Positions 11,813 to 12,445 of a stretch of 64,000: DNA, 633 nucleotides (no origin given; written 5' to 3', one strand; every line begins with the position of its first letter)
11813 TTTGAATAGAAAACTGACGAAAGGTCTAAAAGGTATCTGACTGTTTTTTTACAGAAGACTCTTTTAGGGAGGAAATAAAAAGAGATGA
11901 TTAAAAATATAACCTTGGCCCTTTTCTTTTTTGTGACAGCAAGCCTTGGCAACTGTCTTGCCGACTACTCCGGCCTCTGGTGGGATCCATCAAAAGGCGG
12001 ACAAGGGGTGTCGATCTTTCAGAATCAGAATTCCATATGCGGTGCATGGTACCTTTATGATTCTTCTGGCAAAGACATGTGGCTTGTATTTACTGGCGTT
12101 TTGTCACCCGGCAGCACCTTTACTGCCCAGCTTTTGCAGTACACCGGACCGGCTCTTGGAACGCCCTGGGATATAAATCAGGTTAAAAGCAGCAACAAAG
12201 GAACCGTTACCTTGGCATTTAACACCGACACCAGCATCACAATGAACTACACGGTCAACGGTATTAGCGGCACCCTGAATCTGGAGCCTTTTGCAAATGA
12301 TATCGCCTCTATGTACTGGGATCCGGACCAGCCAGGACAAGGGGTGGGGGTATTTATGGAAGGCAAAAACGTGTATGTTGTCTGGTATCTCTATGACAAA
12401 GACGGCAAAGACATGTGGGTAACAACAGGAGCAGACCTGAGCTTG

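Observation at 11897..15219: Uncharacterised ~110-120-aa 'W-W-x-P ... G-x-G' domain present four times in two adjacent secreted proteins (stand-alone tandem pair + subtilase C-terminus)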

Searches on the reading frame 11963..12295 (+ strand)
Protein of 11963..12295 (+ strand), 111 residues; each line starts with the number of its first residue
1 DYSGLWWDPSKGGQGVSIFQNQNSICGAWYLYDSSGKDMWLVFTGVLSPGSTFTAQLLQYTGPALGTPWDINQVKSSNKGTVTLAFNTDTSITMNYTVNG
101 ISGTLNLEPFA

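Call 3: search_protein_families(library=pfam, proteins=[window:11963-12295:+], max_evalue=10)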
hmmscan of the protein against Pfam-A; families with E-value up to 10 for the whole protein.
window:11963-12295:+ (111 aa): 0 families

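Call 11: search_solved_structures(query=A1, max_evalue=10, show_alignments=2)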
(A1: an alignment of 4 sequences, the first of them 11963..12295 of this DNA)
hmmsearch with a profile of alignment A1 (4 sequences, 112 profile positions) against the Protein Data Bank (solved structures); distinct sequences matched with E-value up to 10: 1.
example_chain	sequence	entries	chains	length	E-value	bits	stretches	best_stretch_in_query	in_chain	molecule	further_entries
2ajs_H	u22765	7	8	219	9.9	9.9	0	53-89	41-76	Antibody 7A1 FAB'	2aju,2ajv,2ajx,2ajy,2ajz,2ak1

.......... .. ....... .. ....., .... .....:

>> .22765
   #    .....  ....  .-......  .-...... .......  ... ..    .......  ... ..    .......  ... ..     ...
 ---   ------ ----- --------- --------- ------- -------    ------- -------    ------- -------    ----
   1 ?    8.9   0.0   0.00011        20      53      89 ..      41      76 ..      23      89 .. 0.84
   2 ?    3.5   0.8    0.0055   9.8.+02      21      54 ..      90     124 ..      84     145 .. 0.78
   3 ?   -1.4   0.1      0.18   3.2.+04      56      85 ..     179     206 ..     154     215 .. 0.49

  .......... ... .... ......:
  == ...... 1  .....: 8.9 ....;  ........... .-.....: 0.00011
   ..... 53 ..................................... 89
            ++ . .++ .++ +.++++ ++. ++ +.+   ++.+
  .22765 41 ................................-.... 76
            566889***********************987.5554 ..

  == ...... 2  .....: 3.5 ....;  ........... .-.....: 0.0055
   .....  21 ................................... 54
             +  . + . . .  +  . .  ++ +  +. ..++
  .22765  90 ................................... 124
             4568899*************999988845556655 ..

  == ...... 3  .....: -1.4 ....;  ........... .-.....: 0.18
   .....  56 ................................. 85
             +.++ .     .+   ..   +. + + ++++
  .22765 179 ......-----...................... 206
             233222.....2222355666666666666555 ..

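Call 26: search_protein_representatives(alignment_id=A3)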
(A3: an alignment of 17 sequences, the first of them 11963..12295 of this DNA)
Query: 17 sequences, 110 profile positions. Proteins with E-value up to 0.001 (for the whole library): 8164; up to 1e-10: 3868; up to 1e-30: 243. The best 150 are listed.
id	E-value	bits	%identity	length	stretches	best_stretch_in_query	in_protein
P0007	3.4e-81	284.8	-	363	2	1-110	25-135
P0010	4.8e-80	281.1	-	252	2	1-110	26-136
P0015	3.9e-73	258.8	-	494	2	2-110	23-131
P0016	2.4e-67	240.2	-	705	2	3-109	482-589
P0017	4.2e-66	236.2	-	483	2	1-110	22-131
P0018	1.9e-65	234.1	-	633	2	2-110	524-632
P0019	5.7e-64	229.3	-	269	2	1-110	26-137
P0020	1.8e-62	224.5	-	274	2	1-110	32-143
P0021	7.1e-60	216.1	-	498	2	2-109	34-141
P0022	6.9e-59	213.0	-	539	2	2-109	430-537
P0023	7.4e-57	206.4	-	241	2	2-110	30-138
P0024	9.9e-57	206.0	-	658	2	3-109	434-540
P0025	2.0e-56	205.1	-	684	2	3-109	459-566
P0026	3.4e-56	204.3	-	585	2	4-109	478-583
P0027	3.9e-56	204.1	-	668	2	1-109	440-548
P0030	4.7e-55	200.6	-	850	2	2-109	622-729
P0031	8.1e-55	199.9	-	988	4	2-108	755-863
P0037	1.8e-52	192.3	-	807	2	3-109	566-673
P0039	1.6e-51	189.3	-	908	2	2-109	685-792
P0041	4.8e-47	174.9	-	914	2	4-110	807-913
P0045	2.1e-45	169.6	-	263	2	2-109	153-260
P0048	6.8e-43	161.5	-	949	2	2-107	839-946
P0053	4.9e-41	155.5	-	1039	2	3-108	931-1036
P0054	1.4e-40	154.0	-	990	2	1-107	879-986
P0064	2.4e-39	150.1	-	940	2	1-107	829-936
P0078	8.3e-38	145.1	-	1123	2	1-107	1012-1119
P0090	6.8e-37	142.2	-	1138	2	2-106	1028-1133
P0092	7.1e-37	142.1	-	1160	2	1-107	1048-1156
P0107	6.9e-36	138.9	-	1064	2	1-107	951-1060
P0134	1.4e-34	134.8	-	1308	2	2-107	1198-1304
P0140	1.9e-34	134.3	-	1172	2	2-107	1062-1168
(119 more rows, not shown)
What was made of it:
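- Family size: 8,164 representatives at E<=1e-3 and 3,868 at E<=1e-10 (call 26).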

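Call 30: find_homologous_proteins(query=A3, max_evalue=0.001)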
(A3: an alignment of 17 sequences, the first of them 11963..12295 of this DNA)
Query A3 (17 sequences) (111 aa, profile of the alignment): 9 proteins with E <= 0.001 among 383 candidates.
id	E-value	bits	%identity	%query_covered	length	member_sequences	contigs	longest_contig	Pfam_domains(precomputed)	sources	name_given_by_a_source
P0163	5.8e-24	102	41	96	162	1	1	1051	-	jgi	jgi:hypothetical protein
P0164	8.6e-23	98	35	94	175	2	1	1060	-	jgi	jgi:hypothetical protein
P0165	3.2e-21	93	38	94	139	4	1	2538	-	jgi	jgi:hypothetical protein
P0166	5.5e-20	89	34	75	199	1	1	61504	-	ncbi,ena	-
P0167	1.2e-19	88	36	94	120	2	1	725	-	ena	-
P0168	2.3e-18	84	38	96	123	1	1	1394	-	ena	-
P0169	9.1e-15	73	36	83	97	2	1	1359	-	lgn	-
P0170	1.1e-11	63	36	69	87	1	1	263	-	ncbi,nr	ncbi:hypothetical protein NL529_29945, partial [Klebsiella pneumoniae]|nr:hypothetical protein [Kleb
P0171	3.9e-11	61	36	68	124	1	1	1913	-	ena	-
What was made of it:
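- Tried and rejected: (1) The word-indexed search with the unit profile (call 30) returned only short fragments.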

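Call 33: search_protein_families(library=pfam, alignment_id=A4, max_evalue=0.001)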
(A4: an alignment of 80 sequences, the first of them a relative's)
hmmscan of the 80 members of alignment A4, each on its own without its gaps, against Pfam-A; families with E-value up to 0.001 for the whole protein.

A. member 1, P0015 (494 aa): 0 families

B. families by the number of members that match (of 80 scanned): 55 families (the first 25 are shown)
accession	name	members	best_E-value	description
PF15902.12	Sortilin-Vps10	11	1.5e-36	Sortilin, neurotensin receptor 3,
PF02012.26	BNR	9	1.7e-13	BNR/Asp-box repeat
PF14870.12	PSII_BNR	6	1.1e-14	Photosynthesis system II assembly factor YCF48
PF13365.12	Trypsin_2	6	4.1e-08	Trypsin-like peptidase domain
PF25390.1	WD40_RLD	5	1.4e-197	RCC1-like domain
PF00415.24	RCC1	5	5.8e-135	Regulator of chromosome condensation (RCC1) repeat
PF13540.12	RCC1_2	5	1.2e-125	Regulator of chromosome condensation (RCC1) repeat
PF25384.1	Alsin_RLD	5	2.6e-30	Alsin RCC1-like domain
PF25174.1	Beta-prop_THOC3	5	4.2e-15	THOC3 beta-propeller domain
PF02239.22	Cytochrom_D1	5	8e-14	Cytochrome D1 heme domain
PF23414.1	Beta-prop_EML_2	5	4.4e-08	Echinoderm microtubule-associated protein second beta-propeller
PF10282.15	Lactonase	4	1e-12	Lactonase, 7-bladed beta-propeller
PF00089.32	Trypsin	4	2.7e-06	Trypsin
PF13088.12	BNR_2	3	7.1e-07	BNR repeat-like domain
PF16819.11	DUF5074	3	0.00022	Domain of unknown function (DUF5074)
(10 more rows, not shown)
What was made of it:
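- The same module sits on the protease itself and on thousands of non-protease proteins (calls 26, 33).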

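Call 34: search_protein_families(library=ncbifam, alignment_id=A4, max_evalue=0.001)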
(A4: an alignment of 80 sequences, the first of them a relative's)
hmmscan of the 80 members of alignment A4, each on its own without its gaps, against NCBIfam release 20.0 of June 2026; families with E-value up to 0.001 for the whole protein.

A. member 1, P0015 (494 aa): 0 families

B. families by the number of members that match (of 80 scanned): 39 families (the first 25 are shown)
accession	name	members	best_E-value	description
NF045728.1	glycosyl_F510_1955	11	3.7e-58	F510_1955 family glycosylhydrolase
NF010237.0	PRK13684.1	6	1e-14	photosynthesis system II assembly factor Ycf48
TIGR02276.1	beta_rpt_yvtn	5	7.1e-55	beta-propeller repeat protein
TIGR03866.1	PQQ_ABC_repeats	5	6.4e-40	PQQ-dependent catabolism-associated beta-propeller protein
NF052340.1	hydrazine_beta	5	2e-28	hydrazine synthase subunit beta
NF052280.1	7_blade_YncE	5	3.2e-23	7-bladed beta-propeller protein YncE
NF048007.1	MmpL3Stblzr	5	9.8e-20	MmpL3/TtfA transport complex stabilizer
NF052460.1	L-NosZ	5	3.2e-15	clade III lactonase-type nitrous-oxide reductase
NF052342.1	hydrazine_BC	4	4.9e-22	hydrazine synthase subunit beta-gamma fusion subunit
NF038117.1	choice_anch_I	4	1.4e-11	choice-of-anchor I family protein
TIGR03907.1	QH_beta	4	2.9e-07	quinohemoprotein amine dehydrogenase subunit beta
NF040809.1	germ_prot_CspBA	2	4.6e-20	bifunctional germination protease/germinant receptor pseudoprotease CspBA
TIGR03921.1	T7SS_mycosin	2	2.8e-18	type VII secretion-associated serine protease mycosin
NF040553.1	SGO_0316_fam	2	3.8e-16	SGO_0316/SGO_0317 family LPXTG-anchored serine peptidase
NF012200.0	choice_anch_D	2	9.6e-16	choice-of-anchor D domain-containing protein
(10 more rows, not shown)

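Call 44: list_cluster_members(proteins=[P0015, P0016, P0018, P0022, P0030, P0031, P0039, P0053, P0078, P0134])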
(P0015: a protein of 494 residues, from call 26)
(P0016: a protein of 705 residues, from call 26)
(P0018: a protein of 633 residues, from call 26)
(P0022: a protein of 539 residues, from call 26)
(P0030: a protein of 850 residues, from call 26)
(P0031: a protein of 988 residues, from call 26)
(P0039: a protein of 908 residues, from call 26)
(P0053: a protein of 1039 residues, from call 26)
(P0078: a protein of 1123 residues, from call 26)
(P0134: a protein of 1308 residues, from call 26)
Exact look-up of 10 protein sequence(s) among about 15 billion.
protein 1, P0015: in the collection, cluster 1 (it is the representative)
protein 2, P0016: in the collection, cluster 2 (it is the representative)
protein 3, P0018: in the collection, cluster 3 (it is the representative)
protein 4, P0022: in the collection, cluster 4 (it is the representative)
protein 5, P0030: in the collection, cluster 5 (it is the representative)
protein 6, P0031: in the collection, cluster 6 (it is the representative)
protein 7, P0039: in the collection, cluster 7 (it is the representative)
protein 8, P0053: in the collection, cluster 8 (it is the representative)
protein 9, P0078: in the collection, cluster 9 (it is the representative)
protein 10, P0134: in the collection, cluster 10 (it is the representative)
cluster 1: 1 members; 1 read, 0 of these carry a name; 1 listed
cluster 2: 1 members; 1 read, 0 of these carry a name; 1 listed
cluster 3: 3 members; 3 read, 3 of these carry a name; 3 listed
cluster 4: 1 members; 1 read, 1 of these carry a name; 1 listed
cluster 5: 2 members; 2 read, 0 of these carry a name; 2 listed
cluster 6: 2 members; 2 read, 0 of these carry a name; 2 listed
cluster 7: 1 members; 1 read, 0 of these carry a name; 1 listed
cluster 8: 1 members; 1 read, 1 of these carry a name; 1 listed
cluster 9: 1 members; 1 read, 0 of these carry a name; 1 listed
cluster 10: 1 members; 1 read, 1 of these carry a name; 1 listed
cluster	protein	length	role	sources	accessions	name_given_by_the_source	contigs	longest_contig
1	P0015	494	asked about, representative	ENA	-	-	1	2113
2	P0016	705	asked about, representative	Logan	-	-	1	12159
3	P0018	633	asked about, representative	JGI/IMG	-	hypothetical protein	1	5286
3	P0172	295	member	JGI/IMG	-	hypothetical protein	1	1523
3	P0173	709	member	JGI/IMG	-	hypothetical protein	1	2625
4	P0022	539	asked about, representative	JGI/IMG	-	hypothetical protein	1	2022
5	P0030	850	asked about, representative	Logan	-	-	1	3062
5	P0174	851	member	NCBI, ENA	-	-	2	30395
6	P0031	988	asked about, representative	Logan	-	-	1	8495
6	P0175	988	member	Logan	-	-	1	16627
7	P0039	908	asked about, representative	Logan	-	-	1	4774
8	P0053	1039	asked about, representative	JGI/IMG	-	surface antigen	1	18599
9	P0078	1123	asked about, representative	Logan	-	-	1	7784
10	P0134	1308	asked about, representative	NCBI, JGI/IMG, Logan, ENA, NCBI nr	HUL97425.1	MAG TPA: Ig-like domain repeat protein [Usitatibacter sp.] | Ig-like domain repeat protein [Usitatibacter sp.]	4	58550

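Call 47: predict_structure(alignment_id=A3)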
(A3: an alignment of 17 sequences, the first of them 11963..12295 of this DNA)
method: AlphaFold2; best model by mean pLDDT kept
length: 111 residues; sequences in the alignment: 17
mean_pLDDT: 95.0   pTM: 0.83
mean pLDDT of the five models: 95.0, 94.4, 94.3, 94.2, 94.2
residues with pLDDT >= 90: 101; 70-90: 10; 50-70: 0; < 50: 0
segments of 3 or more residues with pLDDT < 50: none
pLDDT, mean of each block of 10 residues (from residue 1): 96 95 96 89 95 96 94 95 97 96 96 88
secondary structure, 60 per line:
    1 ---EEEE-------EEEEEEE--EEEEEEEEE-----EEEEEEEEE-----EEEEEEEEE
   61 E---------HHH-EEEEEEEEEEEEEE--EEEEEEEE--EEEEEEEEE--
elements in order: E4-7 E15-21 E24-32 E38-46 E52-61 E75-88 E91-98 E101-109
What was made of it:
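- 11963..12295 (+): Unit A1. AF2 single-unit model has pLDDT 95 and 8 strands (call 47).
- On Lipocalin / avidin (calycin) families: The AF2 model has pLDDT 95 and 8 meander strands (call 47). DSSP shows no helix after strand 8 (call 47).
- Fold: the single unit has pLDDT 95 and pTM 0.83 with 8 meander strands (call 47). Strands are short, at 7-10 residues (call 47).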

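Call 50: fold_search(model_id=the predicted structure, library=pdb)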
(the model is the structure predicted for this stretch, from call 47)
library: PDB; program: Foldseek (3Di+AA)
matches with E <= 10: 739; with E <= 0.001: 0
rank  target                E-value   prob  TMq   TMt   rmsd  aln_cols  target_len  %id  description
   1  8ah9                  1.6e-02  1.00  0.48  0.47   6.2       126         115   12  De novo retro-aldolase RAbetaB-16.1 (released 2023-08-16)
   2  9hag                  1.6e-02  1.00  0.54  0.53   5.6       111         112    8  De novo designed beta barrel fold BBF-14 (released 2024-12-18)
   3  1lke                  4.1e-02  1.00  0.54  0.41   5.1       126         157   10  ENGINEERED LIPOCALIN DIGA16 IN COMPLEX WITH DIGOXIGENIN (released 2003-06-17)
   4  6czh_A                4.1e-02  0.99  0.51  0.53   6.5       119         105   13  Structure of a redesigned beta barrel, mFAP0, bound to DFHBI (released 2018-09-19)
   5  6czi_A                4.1e-02  0.99  0.49  0.50   6.5       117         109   13  Structure of a redesigned beta barrel, mFAP1, bound to DFHBI (released 2018-09-19)
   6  6czj_A                6.2e-02  1.00  0.62  0.63   4.4       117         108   12  Structure of a redesigned beta barrel, b10 (released 2018-09-19)
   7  1lnm                  6.6e-02  0.99  0.53  0.39   6.3       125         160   11  ANTICALIN DIGA16 IN COMPLEX WITH DIGITOXIGENIN (released 2003-06-17)
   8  2mf6_MODEL_1_A        7.7e-02  0.87  0.41  0.37   7.7       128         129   12  Solution NMR structure of Chimeric Avidin, ChiAVD(I117Y), in the biotin bound form (released 2014-08-06)
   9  6d0t_A                8.5e-02  0.98  0.50  0.50   6.0       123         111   12  De novo design of a fluorescence-activating beta barrel - BB1 (released 2018-09-19)
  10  6d0t_B                8.9e-02  0.99  0.53  0.54   5.2       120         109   10  De novo design of a fluorescence-activating beta barrel - BB1 (released 2018-09-19)
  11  3stm                  8.9e-02  0.96  0.46  0.42  13.0       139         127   12  Structure of human LFABP in complex with one molecule of palmitic acid (released 2011-08-10)
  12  4bj8_L                1.2e-01  0.96  0.48  0.45   6.2       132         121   10  Zebavidin (released 2013-11-20)
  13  1h91_A                1.3e-01  0.94  0.49  0.33   7.0       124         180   10  The crystal structure of lobster apocrustacyanin A1 using softer X-rays. (released 2001-09-06)
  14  2ova                  1.4e-01  0.96  0.46  0.34   8.4       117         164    8  X-ray structure of Human Complement Protein C8gamma Y83W Mutant (released 2007-05-22)
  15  5ibo_A                1.4e-01  0.95  0.49  0.34  12.6       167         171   13  1.95A resolution structure of NanoLuc luciferase (released 2016-04-13)
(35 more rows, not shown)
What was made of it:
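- On Lipocalin / avidin (calycin) families: Foldseek matches anticalin and avidins with TMq 0.45-0.54 (call 50).
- Closest known: Calycin / streptavidin-like eight-stranded up-and-down beta-barrels. Same: These are the best Foldseek matches, with TMq 0.5-0.62 and probability up to 1.0 (call 50).
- The best Foldseek matches are designed 8-stranded barrels, anticalin/lipocalin, avidins and FABP, with TMq 0.5-0.62 (call 50). The best structural matches are ligand-binding barrels: anticalin, avidins, FABP, bile-acid-binding protein and VtrC (call 50).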

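Call 60: find_encoding_contigs(protein=P0134, flank=8000, max_places=1)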
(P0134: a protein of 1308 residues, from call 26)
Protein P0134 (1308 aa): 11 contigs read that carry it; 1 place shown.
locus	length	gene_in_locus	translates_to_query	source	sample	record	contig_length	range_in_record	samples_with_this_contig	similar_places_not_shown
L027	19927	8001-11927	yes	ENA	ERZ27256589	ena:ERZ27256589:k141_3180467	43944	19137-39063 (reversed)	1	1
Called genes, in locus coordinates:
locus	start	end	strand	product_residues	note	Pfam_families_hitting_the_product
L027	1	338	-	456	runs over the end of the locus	PF14684:Tricorn_C1, PF03572:Peptidase_S41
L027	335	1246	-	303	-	PF14339:DUF4394 (faint), PF21959:DUF6923 (faint)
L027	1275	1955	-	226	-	PF05036:SPOR (faint)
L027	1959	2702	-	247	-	PF03309:Pan_kinase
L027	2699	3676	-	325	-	PF08279:HTH_11 (weak), PF03099:BPL_LplA_LipB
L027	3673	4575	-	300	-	PF12710:HAD (weak)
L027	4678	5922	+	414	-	PF00999:Na_H_Exchanger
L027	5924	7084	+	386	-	PF04107:GCS2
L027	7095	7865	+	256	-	PF12146:Hydrolase_4 (weak)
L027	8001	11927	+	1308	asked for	PF00041:fn3 (weak), PF25390:WD40_RLD, PF00415:RCC1, PF25390:WD40_RLD, PF13540:RCC1_2, PF25390:WD40_RLD, PF16640:Big_3_5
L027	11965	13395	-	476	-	PF01565:FAD_binding_4, PF02913:FAD-oxidase_C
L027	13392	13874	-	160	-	PF01467:CTP_transf_like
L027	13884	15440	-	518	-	PF03924:CHASE, PF00990:GGDEF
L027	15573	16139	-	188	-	PF04972:BON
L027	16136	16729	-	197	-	PF13580:SIS_2, PF01380:SIS (weak)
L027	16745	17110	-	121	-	PF02021:UPF0102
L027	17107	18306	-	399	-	PF04348:LppC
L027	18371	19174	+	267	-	PF00590:TP_methylase, PF23016:RsmI_C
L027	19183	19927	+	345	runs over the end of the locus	PF01979:Amidohydro_1, PF04909:Amidohydro_2 (weak)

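Call 67: search_protein_families(library=pfam, proteins=[P0015, P0016, P0017, P0018, P0021, P0022, P0024, P0025, P0030, P0031], max_evalue=0.01)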
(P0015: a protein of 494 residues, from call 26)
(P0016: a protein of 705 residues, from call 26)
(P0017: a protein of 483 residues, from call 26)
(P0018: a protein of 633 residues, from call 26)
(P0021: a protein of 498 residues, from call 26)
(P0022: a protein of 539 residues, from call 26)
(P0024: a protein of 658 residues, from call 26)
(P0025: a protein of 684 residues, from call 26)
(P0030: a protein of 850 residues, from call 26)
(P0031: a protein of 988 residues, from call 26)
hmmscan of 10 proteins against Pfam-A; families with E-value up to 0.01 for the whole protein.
P0015 (494 aa): 0 families

P0016 (705 aa): 3 families
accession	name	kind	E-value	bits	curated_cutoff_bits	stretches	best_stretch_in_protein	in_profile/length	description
PF13365.12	Trypsin_2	-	6.2e-08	33.9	27.6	1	279-431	2-135/144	Trypsin-like peptidase domain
PF00089.32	Trypsin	-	0.00018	21.8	20.6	1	294-466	36-216/220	Trypsin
PF19127.6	Choline_bind_3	-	0.0022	18.4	27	0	504-520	28-44/47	Choline-binding repeat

P0017 (483 aa): 0 families

P0018 (633 aa): 3 families
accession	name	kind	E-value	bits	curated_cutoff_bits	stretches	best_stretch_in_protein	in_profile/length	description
PF00082.27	Peptidase_S8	-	4.9e-37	128.2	21.8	1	11-260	67-288/288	Subtilase family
PF04151.21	PPC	-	0.0043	18.3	25.9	1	288-378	4-70/70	Bacterial pre-peptidase C-terminal domain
PF14525.12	AraC_binding_2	-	0.0073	16.5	27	0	361-413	55-107/173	AraC-binding-like domain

P0021 (498 aa): 0 families

P0022 (539 aa): 0 families

P0024 (658 aa): 2 families
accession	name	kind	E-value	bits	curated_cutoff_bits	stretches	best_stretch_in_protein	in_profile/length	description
PF15902.12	Sortilin-Vps10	-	1.4e-11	44.3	33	1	293-398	3-113/446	Sortilin, neurotensin receptor 3,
PF02012.26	BNR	-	2.5e-06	27.1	27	0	204-215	1-12/12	BNR/Asp-box repeat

P0025 (684 aa): 3 families
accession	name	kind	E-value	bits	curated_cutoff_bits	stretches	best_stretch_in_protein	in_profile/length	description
PF02868.21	Peptidase_M4_C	-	4.9e-36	124.5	24.4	1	290-450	2-165/165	Thermolysin metallopeptidase, alpha-helical domain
PF01447.24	Peptidase_M4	-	1.2e-19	71.6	22.4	1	131-286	3-145/145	Thermolysin metallopeptidase, catalytic domain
PF07504.19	FTP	-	3.8e-05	23.9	21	1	14-41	24-51/51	Fungalysin/Thermolysin Propeptide Motif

P0030 (850 aa): 0 families

P0031 (988 aa): 3 families
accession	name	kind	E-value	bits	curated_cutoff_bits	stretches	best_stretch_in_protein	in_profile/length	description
PF13517.12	FG-GAP_3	-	7.9e-22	78.1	26.9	3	519-587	1-60/61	FG-GAP-like repeat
PF01839.29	FG-GAP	-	3.6e-18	65.5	22.1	2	385-417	1-32/37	FG-GAP repeat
PF12256.14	TcdB_toxin_midN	-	0.0021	17.8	24.8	0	572-597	29-53/181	Insecticide toxin TcdB middle/N-terminal region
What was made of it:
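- On PPC pre-peptidase C-terminal domain: A weak PPC hit (E 0.0043) in relative P0018 lies upstream of its pair and does not overlap it (call 67).
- Closest known: PPC, the bacterial pre-peptidase C-terminal domain. Same: The pair occupies the same architectural slot (calls 33, 67).
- Fusion partners (calls 33, 34, 67): Sortilin/BNR (11 of 80), Trypsin_2 (6), RCC1 (5), YVTN/lactonase propellers (5), S8 (2), M4, pro-kumamolisin, GSDH, PhoPQ_related, Kelch and FG-GAP. One relative (P0018) also has a weak PPC match (call 67).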
